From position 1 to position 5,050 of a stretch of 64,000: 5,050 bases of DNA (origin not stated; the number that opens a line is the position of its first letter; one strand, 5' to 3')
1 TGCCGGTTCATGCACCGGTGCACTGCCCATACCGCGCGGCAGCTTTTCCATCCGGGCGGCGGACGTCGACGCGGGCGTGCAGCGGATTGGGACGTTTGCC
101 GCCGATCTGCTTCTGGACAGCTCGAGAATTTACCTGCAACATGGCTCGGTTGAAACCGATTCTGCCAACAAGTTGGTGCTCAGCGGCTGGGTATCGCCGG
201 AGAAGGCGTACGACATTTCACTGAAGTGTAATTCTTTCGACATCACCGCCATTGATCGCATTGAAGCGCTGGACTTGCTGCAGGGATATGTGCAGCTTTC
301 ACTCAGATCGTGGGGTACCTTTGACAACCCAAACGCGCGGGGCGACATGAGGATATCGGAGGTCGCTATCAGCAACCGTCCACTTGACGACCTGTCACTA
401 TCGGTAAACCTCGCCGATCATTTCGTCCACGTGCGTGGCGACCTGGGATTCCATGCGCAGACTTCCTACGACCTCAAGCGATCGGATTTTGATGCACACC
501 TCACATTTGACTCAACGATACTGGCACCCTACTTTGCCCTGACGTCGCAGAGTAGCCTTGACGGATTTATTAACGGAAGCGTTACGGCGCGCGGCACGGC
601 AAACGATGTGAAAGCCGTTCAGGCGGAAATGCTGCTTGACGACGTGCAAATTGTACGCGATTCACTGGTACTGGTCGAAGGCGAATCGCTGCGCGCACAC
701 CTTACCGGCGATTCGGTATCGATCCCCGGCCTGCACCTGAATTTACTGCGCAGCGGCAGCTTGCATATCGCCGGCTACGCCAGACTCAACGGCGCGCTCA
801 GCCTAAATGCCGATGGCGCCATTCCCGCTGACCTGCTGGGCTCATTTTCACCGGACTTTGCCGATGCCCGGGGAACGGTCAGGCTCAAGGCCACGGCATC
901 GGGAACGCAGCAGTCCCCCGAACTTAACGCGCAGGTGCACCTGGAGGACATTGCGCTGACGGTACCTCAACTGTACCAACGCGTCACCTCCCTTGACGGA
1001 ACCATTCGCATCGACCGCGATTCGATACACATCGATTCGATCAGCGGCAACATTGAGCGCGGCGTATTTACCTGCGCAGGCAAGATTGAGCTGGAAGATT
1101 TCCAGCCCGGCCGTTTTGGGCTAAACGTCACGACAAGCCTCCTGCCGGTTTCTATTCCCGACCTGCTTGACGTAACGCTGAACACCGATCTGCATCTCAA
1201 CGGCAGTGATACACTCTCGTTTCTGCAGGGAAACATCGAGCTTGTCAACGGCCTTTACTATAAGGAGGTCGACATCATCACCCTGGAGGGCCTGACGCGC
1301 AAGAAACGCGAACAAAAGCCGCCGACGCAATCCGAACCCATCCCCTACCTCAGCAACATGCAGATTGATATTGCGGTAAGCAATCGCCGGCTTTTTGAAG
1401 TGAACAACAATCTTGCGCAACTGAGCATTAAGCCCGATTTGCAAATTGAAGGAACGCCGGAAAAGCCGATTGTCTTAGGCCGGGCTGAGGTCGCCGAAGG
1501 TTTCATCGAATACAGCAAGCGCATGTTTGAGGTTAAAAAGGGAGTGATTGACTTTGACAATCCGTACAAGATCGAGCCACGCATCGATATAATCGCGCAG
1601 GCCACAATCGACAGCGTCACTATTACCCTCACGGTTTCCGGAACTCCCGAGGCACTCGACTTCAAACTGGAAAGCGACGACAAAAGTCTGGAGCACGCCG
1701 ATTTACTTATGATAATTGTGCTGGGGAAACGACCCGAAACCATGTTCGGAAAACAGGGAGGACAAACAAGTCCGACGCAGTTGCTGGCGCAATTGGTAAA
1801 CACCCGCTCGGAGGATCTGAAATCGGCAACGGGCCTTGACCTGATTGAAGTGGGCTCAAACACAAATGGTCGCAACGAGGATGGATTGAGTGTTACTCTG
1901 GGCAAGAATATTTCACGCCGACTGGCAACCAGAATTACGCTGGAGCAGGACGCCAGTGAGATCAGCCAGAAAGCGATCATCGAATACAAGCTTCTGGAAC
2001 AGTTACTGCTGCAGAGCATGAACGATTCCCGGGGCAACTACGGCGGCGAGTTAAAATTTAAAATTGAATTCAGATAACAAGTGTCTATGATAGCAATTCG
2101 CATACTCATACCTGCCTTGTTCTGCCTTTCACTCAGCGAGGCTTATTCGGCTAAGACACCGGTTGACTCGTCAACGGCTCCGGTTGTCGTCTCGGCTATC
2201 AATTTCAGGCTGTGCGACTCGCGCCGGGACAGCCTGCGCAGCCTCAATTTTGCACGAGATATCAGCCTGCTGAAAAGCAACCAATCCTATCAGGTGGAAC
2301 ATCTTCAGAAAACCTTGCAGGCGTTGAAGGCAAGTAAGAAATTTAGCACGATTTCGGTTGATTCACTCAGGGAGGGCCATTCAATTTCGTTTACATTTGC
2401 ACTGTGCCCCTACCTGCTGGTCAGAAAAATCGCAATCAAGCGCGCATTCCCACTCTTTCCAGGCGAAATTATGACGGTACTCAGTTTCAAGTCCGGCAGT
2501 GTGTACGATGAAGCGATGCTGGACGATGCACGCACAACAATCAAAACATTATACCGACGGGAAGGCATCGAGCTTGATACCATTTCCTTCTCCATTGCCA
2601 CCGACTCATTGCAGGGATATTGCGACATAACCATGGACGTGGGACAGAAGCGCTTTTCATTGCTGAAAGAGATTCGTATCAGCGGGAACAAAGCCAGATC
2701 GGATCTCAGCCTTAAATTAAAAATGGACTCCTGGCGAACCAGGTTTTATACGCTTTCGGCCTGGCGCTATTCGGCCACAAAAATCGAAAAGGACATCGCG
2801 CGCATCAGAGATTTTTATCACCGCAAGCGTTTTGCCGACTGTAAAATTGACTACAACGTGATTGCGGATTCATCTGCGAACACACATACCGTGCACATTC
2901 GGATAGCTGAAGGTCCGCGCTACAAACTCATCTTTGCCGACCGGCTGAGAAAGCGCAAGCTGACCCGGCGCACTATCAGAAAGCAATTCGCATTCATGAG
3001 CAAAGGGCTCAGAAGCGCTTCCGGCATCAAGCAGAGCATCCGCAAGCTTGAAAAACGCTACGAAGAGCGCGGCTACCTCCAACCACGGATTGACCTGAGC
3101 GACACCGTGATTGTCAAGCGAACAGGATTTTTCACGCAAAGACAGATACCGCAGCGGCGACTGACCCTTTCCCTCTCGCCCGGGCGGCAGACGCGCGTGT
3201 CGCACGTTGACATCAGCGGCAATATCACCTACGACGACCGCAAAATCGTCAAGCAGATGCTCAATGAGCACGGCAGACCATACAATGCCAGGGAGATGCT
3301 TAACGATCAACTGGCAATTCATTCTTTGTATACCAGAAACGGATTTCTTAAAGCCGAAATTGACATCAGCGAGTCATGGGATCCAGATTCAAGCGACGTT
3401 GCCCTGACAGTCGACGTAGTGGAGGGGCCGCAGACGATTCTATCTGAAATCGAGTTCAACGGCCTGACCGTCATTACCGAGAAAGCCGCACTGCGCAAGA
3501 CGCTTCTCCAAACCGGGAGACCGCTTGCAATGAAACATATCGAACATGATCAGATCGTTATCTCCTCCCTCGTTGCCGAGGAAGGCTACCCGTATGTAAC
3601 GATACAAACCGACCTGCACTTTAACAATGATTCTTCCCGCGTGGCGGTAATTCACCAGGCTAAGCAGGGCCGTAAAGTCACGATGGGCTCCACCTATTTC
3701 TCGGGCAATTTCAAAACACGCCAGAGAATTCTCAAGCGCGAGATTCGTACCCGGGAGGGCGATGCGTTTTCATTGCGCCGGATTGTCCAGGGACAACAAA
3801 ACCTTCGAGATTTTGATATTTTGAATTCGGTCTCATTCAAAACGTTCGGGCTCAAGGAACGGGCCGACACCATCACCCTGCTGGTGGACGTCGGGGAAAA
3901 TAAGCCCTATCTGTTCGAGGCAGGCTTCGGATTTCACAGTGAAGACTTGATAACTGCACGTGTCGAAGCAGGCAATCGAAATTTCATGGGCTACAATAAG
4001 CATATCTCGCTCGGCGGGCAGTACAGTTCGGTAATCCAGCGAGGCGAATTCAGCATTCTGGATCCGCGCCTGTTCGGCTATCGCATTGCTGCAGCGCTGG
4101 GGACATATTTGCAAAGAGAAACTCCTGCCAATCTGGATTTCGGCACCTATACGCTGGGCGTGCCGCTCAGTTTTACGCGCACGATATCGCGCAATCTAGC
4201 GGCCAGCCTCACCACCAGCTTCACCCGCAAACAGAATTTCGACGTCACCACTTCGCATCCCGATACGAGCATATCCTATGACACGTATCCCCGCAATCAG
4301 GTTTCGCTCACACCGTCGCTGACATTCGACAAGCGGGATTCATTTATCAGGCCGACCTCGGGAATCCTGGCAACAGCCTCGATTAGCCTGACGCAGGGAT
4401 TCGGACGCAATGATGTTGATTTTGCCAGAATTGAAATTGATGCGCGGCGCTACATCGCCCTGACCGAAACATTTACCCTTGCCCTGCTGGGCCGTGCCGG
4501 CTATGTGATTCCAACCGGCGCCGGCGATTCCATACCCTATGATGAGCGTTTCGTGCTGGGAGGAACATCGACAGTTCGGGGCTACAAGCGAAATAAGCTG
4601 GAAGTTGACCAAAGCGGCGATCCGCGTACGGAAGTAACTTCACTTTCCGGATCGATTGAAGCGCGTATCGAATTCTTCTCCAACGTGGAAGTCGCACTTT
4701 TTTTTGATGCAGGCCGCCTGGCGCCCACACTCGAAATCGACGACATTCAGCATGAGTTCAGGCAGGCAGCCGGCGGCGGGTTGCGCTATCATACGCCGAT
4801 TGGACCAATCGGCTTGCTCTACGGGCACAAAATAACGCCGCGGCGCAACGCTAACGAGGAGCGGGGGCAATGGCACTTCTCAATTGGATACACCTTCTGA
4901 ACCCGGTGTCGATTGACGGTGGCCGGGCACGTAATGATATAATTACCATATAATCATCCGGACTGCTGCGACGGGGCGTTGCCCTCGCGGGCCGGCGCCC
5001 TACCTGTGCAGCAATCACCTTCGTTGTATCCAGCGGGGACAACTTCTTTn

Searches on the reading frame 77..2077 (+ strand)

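Call 68: search_protein_families(library=pfam, proteins=[window:77-2077:+], max_evalue=0.00001)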
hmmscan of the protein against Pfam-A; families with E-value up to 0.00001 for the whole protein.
window:77-2077:+ (666 aa): 1 family
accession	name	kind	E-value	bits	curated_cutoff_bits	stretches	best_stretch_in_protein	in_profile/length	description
PF04357.19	TamB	-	2.8e-39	135.9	22.4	1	322-665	3-381/381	TamB, inner membrane protein subunit of TAM complex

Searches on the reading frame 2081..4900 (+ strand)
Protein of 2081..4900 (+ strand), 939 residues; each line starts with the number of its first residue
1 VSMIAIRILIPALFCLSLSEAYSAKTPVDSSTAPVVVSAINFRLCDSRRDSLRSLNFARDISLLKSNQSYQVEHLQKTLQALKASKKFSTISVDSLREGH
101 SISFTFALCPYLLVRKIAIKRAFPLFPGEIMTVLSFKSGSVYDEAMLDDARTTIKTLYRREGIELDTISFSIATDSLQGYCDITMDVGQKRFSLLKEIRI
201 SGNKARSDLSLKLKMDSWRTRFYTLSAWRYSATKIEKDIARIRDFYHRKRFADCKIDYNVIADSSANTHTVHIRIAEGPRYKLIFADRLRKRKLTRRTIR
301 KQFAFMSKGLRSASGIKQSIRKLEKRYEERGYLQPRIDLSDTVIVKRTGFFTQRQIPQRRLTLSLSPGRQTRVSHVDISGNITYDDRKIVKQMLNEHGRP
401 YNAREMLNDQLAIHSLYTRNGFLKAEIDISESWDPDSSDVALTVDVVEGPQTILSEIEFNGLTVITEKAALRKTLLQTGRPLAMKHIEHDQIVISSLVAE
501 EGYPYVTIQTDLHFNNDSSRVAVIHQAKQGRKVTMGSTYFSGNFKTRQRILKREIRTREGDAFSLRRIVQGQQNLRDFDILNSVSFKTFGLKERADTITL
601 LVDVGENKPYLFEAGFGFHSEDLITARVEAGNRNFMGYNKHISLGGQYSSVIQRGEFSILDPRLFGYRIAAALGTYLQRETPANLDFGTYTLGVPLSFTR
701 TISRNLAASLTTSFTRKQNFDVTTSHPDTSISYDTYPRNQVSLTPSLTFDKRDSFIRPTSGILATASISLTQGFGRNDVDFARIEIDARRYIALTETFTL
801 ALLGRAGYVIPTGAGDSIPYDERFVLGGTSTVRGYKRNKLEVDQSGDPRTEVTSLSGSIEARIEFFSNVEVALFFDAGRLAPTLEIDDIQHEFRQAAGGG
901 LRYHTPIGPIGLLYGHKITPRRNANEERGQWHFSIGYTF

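Call 68: search_protein_families(library=pfam, proteins=[window:2081-4900:+], max_evalue=0.00001)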
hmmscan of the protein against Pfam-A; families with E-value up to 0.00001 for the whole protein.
window:2081-4900:+ (939 aa): 2 families
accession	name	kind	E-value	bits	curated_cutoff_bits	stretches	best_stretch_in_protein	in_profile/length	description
PF01103.29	Omp85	-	5.5e-48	164.6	24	1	634-939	1-325/325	Omp85 superfamily domain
PF07244.20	POTRA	-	7.2e-44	148.8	21.3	1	372-449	2-79/79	Surface antigen variable number repeat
